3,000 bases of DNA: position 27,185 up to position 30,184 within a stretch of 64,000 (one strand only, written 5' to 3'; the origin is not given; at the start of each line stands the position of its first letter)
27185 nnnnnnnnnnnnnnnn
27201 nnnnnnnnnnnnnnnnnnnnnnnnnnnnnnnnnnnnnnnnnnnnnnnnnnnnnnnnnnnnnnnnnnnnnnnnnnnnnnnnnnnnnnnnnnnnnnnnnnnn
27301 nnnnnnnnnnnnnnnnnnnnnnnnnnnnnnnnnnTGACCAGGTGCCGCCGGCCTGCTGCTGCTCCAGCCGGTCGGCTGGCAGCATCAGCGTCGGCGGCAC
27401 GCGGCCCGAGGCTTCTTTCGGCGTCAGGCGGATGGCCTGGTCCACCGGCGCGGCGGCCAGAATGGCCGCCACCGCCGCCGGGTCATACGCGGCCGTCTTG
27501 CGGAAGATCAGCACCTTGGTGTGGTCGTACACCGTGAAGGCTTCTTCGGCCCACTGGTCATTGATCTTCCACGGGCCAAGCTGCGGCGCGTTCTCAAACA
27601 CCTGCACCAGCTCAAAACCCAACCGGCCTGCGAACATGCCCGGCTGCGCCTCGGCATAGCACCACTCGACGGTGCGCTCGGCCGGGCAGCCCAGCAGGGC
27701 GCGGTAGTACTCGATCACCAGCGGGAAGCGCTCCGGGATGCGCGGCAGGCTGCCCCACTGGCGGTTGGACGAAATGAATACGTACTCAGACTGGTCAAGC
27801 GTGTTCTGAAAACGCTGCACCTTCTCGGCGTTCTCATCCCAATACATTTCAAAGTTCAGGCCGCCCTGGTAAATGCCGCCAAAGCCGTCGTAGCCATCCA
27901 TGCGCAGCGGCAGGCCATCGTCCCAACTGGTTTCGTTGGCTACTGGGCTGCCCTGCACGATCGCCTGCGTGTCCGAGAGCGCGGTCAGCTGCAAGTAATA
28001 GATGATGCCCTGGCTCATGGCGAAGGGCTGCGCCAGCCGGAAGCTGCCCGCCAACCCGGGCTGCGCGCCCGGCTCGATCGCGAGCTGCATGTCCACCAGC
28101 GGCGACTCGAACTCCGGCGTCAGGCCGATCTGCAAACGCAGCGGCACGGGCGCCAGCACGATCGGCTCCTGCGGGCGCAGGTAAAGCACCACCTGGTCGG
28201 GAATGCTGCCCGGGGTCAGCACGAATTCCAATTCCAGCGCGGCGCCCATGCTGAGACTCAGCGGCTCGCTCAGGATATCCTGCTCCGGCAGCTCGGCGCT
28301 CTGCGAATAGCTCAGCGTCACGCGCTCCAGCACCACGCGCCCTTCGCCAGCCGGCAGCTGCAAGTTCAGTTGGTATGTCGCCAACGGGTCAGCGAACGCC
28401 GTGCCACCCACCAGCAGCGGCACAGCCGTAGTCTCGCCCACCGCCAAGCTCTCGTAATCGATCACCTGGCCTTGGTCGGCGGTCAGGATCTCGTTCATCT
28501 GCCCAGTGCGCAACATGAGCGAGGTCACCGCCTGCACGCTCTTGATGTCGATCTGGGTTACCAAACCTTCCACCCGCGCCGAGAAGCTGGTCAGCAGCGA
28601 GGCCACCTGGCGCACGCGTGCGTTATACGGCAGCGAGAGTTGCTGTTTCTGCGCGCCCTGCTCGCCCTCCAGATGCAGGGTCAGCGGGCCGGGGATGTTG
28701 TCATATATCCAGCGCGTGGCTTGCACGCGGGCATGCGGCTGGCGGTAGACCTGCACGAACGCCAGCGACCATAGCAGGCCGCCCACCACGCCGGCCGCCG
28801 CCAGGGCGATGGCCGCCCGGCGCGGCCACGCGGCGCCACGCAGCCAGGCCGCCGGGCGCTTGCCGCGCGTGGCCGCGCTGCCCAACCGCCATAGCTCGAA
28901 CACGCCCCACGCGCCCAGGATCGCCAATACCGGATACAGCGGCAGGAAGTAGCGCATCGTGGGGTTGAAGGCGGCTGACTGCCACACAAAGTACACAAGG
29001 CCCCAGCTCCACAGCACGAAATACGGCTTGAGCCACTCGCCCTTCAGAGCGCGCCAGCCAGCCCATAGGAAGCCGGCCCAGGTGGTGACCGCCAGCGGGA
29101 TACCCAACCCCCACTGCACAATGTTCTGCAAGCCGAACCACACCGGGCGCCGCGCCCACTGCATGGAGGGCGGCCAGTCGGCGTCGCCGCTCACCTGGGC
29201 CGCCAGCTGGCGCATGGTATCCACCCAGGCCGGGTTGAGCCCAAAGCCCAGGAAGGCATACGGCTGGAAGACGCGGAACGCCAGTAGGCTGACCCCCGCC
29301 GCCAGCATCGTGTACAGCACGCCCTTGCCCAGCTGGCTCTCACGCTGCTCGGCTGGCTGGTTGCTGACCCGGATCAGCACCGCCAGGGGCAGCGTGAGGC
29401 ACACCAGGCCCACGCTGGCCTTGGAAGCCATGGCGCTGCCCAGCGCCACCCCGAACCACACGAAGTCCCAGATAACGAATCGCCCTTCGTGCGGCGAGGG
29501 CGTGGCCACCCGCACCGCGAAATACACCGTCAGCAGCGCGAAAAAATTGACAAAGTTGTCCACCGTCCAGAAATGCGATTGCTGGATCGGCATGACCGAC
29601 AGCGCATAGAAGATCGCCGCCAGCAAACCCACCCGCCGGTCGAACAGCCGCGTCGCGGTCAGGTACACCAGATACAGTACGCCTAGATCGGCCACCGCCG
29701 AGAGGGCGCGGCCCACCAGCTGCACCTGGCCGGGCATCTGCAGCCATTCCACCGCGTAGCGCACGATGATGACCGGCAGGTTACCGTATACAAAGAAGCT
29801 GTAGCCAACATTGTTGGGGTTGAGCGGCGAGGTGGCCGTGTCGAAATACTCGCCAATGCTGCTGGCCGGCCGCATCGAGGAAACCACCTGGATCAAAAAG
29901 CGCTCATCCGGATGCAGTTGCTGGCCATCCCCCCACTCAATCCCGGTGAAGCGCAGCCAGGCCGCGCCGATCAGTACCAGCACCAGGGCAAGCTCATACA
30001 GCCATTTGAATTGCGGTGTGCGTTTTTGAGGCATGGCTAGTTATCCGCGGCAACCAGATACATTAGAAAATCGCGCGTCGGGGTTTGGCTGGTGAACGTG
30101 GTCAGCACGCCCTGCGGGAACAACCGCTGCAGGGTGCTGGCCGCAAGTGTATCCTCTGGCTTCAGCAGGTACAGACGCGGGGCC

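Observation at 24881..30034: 1717-aa single polypeptide fusing an ArnT/PMT-like GT-C module to a DUF2298 module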

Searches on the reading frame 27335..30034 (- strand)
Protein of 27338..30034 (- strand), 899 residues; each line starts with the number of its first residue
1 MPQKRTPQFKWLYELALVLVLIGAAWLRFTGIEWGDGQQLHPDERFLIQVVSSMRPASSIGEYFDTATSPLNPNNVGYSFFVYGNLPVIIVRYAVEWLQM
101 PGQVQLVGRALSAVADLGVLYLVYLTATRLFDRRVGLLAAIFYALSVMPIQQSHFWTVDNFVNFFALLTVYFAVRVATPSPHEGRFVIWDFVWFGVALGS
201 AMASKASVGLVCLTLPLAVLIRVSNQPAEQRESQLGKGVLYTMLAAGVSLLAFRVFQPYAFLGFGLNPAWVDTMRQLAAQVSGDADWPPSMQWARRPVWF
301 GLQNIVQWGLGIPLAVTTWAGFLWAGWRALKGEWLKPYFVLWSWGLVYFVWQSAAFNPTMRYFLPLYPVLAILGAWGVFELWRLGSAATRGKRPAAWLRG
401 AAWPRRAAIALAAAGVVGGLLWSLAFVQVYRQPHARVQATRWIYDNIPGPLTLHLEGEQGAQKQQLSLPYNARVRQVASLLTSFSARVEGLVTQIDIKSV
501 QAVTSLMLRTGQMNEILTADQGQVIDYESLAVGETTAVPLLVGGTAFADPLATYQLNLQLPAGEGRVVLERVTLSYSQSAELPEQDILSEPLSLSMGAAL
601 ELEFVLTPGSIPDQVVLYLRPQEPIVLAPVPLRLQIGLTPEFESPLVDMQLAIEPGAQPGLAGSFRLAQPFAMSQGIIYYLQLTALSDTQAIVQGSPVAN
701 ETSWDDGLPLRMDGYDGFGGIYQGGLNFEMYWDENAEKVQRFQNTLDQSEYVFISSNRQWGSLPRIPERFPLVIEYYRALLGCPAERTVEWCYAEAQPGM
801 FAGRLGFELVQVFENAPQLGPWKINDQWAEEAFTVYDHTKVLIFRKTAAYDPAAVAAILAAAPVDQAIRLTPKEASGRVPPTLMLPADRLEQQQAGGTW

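Call 16: find_homologous_proteins(query=window:27338-30034:-)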
Query seq(899 aa) (899 aa): 1016 proteins with E <= 0.001 among 8000 candidates; the best 120 are listed.
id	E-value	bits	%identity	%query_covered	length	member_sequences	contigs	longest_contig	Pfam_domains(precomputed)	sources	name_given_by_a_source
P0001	1.1e-235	803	43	100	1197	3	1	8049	PF10060.16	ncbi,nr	ncbi:MAG: DUF2298 domain-containing protein, partial [Anaerolineae bacterium]|nr:DUF2298 domain-cont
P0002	5.0e-231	787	44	99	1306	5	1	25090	PF10060.16,PF13231.13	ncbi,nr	ncbi:MAG: hypothetical protein HN413_03170, partial [Chloroflexi bacterium]|nr:hypothetical protein 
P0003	1.8e-228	779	43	100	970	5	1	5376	PF02366.25,PF13231.13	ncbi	ncbi:MAG: ArnT family glycosyltransferase, partial [Anaerolineales bacterium]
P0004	7.7e-224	764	41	99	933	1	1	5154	PF02366.25,PF13231.13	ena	-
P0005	3.1e-223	762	44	99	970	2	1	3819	PF02366.25,PF13231.13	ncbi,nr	ncbi:MAG: glycosyltransferase family 39 protein, partial [Anaerolineae bacterium]|nr:glycosyltransfe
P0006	1.4e-219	750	41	79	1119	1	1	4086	PF13231.13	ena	-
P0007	5.0e-219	748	43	99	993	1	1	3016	PF13231.13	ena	-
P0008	2.9e-216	739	43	97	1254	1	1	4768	PF10060.16,PF02366.25,PF13231.13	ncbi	ncbi:MAG: DUF2298 domain-containing protein, partial [Anaerolineales bacterium]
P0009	1.4e-215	736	42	99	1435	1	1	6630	PF10060.16,PF02366.25,PF13231.13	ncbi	ncbi:MAG: DUF2298 domain-containing protein, partial [Anaerolineales bacterium]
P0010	1.0e-213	730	41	100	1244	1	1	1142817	PF10060.16,PF02366.25,PF13231.13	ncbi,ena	-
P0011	5.1e-213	728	43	100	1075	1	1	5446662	PF02366.25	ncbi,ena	-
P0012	5.2e-211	721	41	99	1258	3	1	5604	PF10060.16,PF02366.25,PF13231.13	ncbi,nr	ncbi:MAG: phospholipid carrier-dependent glycosyltransferase, partial [Anaerolineae bacterium]|nr:ph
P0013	8.1e-210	717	41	99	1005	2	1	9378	PF13231.13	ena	-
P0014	1.0e-209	717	40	100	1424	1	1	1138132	PF10060.16,PF13231.13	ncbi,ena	-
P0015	2.9e-209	715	47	53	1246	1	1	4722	PF10060.16,PF13231.13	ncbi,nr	ncbi:MAG: DUF2298 domain-containing protein, partial [Anaerolineales bacterium]|nr:DUF2298 domain-co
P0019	1.5e-205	703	41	99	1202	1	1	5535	PF10060.16,PF02366.25,PF13231.13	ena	-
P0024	1.6e-202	693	40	97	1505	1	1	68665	PF10060.16,PF02366.25,PF13231.13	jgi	jgi:YYY domain-containing protein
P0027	1.0e-199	684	39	62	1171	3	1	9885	PF10060.16,PF02366.25,PF13231.13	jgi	jgi:hypothetical protein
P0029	4.3e-199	682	41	100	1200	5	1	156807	PF10060.16,PF02366.25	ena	-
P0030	6.1e-199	681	49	53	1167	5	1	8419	PF10060.16,PF02366.25,PF13231.13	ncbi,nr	ncbi:MAG TPA: phospholipid carrier-dependent glycosyltransferase, partial [Anaerolineales bacterium]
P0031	1.1e-198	680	41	93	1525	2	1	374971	PF10060.16,PF02366.25,PF13231.13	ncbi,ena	-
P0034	3.6e-197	675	41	99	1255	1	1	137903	PF10060.16,PF02366.25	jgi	jgi:hypothetical protein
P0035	3.4e-196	672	39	96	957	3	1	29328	PF02366.25,PF13231.13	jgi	jgi:4-amino-4-deoxy-L-arabinose transferase-like glycosyltransferase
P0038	5.4e-193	662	39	100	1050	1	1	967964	PF02366.25,PF13231.13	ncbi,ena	-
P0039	6.8e-193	661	42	55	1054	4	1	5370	PF02366.25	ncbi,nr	ncbi:MAG: hypothetical protein HPY76_13745, partial [Anaerolineae bacterium]|nr:hypothetical protein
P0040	1.1e-192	661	39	97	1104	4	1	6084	PF10060.16,PF02366.25,PF13231.13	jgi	jgi:4-amino-4-deoxy-L-arabinose transferase-like glycosyltransferase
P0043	5.7e-192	658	37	63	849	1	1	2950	PF02366.25,PF13231.13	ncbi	ncbi:MAG: ArnT family glycosyltransferase, partial [Anaerolineales bacterium]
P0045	6.4e-190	651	40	97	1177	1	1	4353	PF10060.16,PF02366.25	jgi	jgi:4-amino-4-deoxy-L-arabinose transferase-like glycosyltransferase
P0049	3.6e-186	639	57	59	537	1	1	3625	PF02366.25,PF13231.13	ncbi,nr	ncbi:MAG TPA: glycosyltransferase family 39 protein, partial [Terriglobales bacterium]|nr:glycosyltr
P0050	3.9e-186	639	38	98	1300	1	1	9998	PF10060.16,PF02366.25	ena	-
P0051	1.2e-185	637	38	99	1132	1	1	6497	PF10060.16,PF02366.25,PF13231.13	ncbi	ncbi:MAG: phospholipid carrier-dependent glycosyltransferase, partial [Chloroflexi bacterium]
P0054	6.8e-184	631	34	62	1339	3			PF10060.16,PF02366.25,PF13231.13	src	-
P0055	9.5e-184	631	37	79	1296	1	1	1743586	PF10060.16,PF02366.25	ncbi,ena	-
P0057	3.7e-182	626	40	91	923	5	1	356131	PF02366.25,PF13231.13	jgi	jgi:hypothetical protein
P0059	6.0e-182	625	35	99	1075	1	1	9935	PF13231.13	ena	-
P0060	1.2e-181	624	41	94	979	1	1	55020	PF02366.25,PF13231.13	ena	-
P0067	1.2e-178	614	50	66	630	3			PF02366.25,PF13231.13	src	-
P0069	2.1e-177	610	48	54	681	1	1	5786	PF02366.25,PF13231.13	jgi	jgi:hypothetical protein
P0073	6.6e-177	608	38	93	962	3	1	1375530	-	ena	-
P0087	4.6e-170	586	39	92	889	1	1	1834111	PF02366.25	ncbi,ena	-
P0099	1.8e-167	577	37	97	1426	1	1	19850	PF02366.25,PF13231.13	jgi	jgi:hypothetical protein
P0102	7.2e-167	575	45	55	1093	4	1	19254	PF10060.16,PF02366.25,PF13231.13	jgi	-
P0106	3.0e-162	560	42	81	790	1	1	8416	PF02366.25,PF13231.13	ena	-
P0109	1.4e-161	558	37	97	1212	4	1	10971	PF10060.16,PF02366.25,PF13231.13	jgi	-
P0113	1.1e-158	548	38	96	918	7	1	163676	PF02366.25,PF13231.13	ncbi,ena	-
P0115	4.6e-158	546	40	59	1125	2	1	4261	PF10060.16,PF02366.25,PF13231.13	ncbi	ncbi:MAG: DUF2298 domain-containing protein, partial [Anaerolineales bacterium]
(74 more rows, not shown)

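Call 25: find_encoding_contigs(protein=P0011, flank=10000, max_places=2)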
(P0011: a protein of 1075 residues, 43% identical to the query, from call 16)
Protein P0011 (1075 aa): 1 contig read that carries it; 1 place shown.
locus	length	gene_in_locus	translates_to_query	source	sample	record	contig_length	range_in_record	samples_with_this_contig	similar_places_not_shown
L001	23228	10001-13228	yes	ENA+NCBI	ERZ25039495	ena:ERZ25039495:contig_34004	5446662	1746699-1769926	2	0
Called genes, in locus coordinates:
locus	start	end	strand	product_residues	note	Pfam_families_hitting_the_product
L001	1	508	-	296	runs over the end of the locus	PF13714:PEP_mutase, PF00463:ICL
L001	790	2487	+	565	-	PF04545:Sigma70_r4 (weak)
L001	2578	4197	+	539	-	-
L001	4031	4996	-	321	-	PF01292:Ni_hydr_CYTB (faint)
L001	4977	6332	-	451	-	PF00890:FAD_binding_2 (faint), PF07992:Pyr_redox_2, PF13450:NAD_binding_8 (faint), PF00070:Pyr_redox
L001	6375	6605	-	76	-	-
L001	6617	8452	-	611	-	-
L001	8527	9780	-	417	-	PF02085:Cytochrom_CIII (faint), PF14522:Cytochrome_C7 (faint), PF14537:Cytochrom_c3_2 (faint), PF22113:Mtrc-MtrF_II-IV_dom (faint)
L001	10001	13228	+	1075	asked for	PF02366:PMT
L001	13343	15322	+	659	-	PF10060:DUF2298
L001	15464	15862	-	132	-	-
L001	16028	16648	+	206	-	PF00440:TetR_N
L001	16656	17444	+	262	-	PF02525:Flavodoxin_2 (weak), PF03358:FMN_red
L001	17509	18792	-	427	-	PF07690:MFS_1, PF12832:MFS_1_like, PF07690:MFS_1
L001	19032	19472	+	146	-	PF22636:FlK, PF03061:4HBT (weak)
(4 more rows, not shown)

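Call 27: find_encoding_contigs(protein=P0087, flank=8000, max_places=1)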
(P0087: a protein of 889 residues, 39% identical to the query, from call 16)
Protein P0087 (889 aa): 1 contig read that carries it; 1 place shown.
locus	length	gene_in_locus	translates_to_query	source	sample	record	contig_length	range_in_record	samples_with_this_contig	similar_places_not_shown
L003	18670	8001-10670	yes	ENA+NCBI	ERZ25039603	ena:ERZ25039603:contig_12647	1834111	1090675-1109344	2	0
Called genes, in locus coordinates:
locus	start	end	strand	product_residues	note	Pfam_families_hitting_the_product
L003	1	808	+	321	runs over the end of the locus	PF00009:GTP_EFTU, PF03144:GTP_EFTU_D2, PF14492:EFG_III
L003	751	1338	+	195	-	PF00679:EFG_C, PF06421:LepA_C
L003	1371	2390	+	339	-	PF03706:LPG_synthase_TM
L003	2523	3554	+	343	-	PF01073:3Beta_HSD, PF01370:Epimerase, PF02719:Polysacc_synt_2, PF04321:RmlD_sub_bind, PF07993:NAD_binding_4, PF13460:NAD_binding_10 (faint), PF16363:GDP_Man_Dehyd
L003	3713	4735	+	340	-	PF13439:Glyco_transf_4 (faint), PF20706:GT4-conflict (weak), PF00534:Glycos_transf_1, PF13692:Glyco_trans_1_4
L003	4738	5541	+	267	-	PF13489:Methyltransf_23, PF13649:Methyltransf_25, PF13847:Methyltransf_31 (weak), PF08241:Methyltransf_11, PF08242:Methyltransf_12 (weak)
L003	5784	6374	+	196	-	-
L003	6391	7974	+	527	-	PF02366:PMT (weak), PF13231:PMT_2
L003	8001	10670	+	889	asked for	PF02366:PMT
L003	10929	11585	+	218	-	PF10060:DUF2298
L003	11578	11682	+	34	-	-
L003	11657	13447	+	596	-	PF10060:DUF2298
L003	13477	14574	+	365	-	PF10060:DUF2298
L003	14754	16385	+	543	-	PF10060:DUF2298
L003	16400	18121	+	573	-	-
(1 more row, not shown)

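Call 28: find_encoding_contigs(protein=P0113, flank=8000, max_places=1)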
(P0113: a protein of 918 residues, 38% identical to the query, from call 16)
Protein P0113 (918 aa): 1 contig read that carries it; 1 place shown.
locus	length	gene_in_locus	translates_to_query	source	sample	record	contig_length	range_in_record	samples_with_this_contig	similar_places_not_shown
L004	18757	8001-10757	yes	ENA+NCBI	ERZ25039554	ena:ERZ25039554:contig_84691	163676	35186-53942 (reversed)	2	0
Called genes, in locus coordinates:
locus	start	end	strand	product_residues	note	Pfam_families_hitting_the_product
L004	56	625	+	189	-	PF01728:FtsJ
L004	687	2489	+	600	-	PF00009:GTP_EFTU, PF03144:GTP_EFTU_D2, PF22042:EF-G_D2 (weak), PF00679:EFG_C, PF06421:LepA_C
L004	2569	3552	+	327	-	PF03706:LPG_synthase_TM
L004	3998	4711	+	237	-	PF00534:Glycos_transf_1, PF13692:Glyco_trans_1_4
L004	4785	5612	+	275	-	PF13489:Methyltransf_23, PF13649:Methyltransf_25, PF13847:Methyltransf_31 (weak), PF08241:Methyltransf_11, PF08242:Methyltransf_12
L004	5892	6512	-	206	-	-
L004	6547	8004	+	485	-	PF13231:PMT_2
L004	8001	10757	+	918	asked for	PF02366:PMT, PF13231:PMT_2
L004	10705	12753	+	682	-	PF10060:DUF2298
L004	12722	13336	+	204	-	-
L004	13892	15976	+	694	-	PF10060:DUF2298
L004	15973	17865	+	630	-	-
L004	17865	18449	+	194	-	PF02224:Cytidylate_kin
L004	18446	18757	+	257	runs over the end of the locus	PF01553:Acyltransferase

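Call 29: find_encoding_contigs(protein=P0073, flank=8000, max_places=1)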
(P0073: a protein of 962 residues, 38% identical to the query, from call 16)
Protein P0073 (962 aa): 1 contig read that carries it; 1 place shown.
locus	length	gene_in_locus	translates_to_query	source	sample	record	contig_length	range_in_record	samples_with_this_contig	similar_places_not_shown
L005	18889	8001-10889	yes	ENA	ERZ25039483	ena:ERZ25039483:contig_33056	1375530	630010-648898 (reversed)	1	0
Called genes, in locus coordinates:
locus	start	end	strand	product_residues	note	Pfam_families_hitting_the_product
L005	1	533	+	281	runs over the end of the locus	PF01479:S4, PF01728:FtsJ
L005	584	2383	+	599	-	PF00009:GTP_EFTU, PF00071:Ras (weak), PF03144:GTP_EFTU_D2, PF22042:EF-G_D2 (faint), PF14492:EFG_III (weak), PF00679:EFG_C, PF06421:LepA_C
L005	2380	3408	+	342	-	PF03706:LPG_synthase_TM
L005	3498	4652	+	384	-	PF20706:GT4-conflict (faint), PF13439:Glyco_transf_4, PF13579:Glyco_trans_4_4, PF00534:Glycos_transf_1, PF13692:Glyco_trans_1_4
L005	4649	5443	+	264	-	PF13489:Methyltransf_23, PF08241:Methyltransf_11, PF13649:Methyltransf_25 (weak), PF13847:Methyltransf_31 (faint)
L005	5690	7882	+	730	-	PF13231:PMT_2 (weak)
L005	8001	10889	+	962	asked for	-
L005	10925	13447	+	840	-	PF10060:DUF2298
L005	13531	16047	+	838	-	PF10060:DUF2298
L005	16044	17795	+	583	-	-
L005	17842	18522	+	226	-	PF02224:Cytidylate_kin, PF13189:Cytidylate_kin2, PF13207:AAA_17 (faint)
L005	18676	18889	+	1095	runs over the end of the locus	PF02743:dCache_1, PF00672:HAMP (weak), PF13185:GAF_2 (weak), PF00512:HisKA, PF02518:HATPase_c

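Call 32: find_related_loci(query=A1, collection=genome_contigs, flank=10000)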
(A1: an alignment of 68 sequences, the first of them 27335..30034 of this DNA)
Query A1 (900 aa) in genome_contigs; peptide patterns used: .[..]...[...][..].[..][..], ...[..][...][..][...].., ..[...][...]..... (x = any residue, [..] = any of these).
600 stretches matched a pattern (row limit reached: there are more); 583 encode a relative of the query (tblastn E <= 1e-3); the best 80 are kept; 80 distinct loci.
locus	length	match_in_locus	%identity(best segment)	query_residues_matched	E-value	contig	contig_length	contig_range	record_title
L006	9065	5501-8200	57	10-900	0e+0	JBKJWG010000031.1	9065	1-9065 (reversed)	MAG: Anaerolineales bacterium isolate swi_bin.130 k127_4381341, whole genome shotgun sequence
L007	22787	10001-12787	51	2-900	0e+0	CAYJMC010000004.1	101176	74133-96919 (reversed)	MAG TPA_asm: uncultured Anaerolineaceae bacterium isolate ERP124720_co1_127 genome assembly, contig: NODE_278_length_101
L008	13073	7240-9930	44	13-900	0e+0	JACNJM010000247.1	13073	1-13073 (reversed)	MAG: Anaerolineae bacterium isolate NIOZ-UU35 NIOZ-UU_NODE_6001_length_13073_cov_12.0941, whole genome shotgun sequence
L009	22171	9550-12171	44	10-876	0e+0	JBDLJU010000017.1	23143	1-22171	MAG: Chloroflexota bacterium isolate MAG109 MAG109_17, whole genome shotgun sequence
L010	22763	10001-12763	44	1-899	0e+0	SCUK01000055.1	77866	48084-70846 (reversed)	MAG: Anaerolineae bacterium isolate FW602_bin.38 FW602_bin.38-95672, whole genome shotgun sequence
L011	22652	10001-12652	42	24-900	0e+0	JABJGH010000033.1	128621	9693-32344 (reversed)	MAG: Chloroflexi bacterium isolate SI074_bin144 k141_2661559, whole genome shotgun sequence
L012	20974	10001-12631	45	28-900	0e+0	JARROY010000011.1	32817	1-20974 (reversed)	MAG: Anaerolineales bacterium isolate Spart_162_MAG scaffold_205, whole genome shotgun sequence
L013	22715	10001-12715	43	25-900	0e+0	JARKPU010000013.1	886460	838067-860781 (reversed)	MAG: Anaerolinea sp. isolate D180_metabat.33 k141_106336, whole genome shotgun sequence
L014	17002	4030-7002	41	1-900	0e+0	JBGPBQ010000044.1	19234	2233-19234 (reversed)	MAG: Anaerolineae bacterium isolate OBJ_0618_130150_101 k141_7326905_length_19234_cov_11.3373, whole genome shotgun sequ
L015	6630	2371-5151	42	11-900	0e+0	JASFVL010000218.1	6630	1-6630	MAG: Anaerolineales bacterium isolate D1105M20metaG_Bin_292 D1105M20metaG_FD_scaffold_4184_c1, whole genome shotgun sequ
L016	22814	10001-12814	41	11-900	0e+0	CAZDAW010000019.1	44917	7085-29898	MAG TPA_asm: uncultured Anaerolineaceae bacterium isolate SRP167436_co1_201 genome assembly, contig: NODE_1046_length_44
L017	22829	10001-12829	40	11-900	0e+0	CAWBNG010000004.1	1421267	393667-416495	MAG: uncultured Chloroflexia bacterium isolate MFD02416.bin.1.275 genome assembly, contig: contig_24719, whole genome sh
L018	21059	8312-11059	41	3-900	0e+0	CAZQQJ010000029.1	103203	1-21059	MAG TPA_asm: uncultured Anaerolinea sp. isolate SRP278314_co2_69 genome assembly, contig: NODE_339_length_103203_cov_36.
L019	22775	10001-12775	41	2-900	0e+0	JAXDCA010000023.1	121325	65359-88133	MAG: Bellilinea sp. isolate POMEDNA-B32 Raw1_k127_565974, whole genome shotgun sequence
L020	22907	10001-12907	40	11-900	0e+0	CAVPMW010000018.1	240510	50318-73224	MAG: uncultured Chloroflexia bacterium isolate MFD10007.bin.2.126 genome assembly, contig: contig_44896, whole genome sh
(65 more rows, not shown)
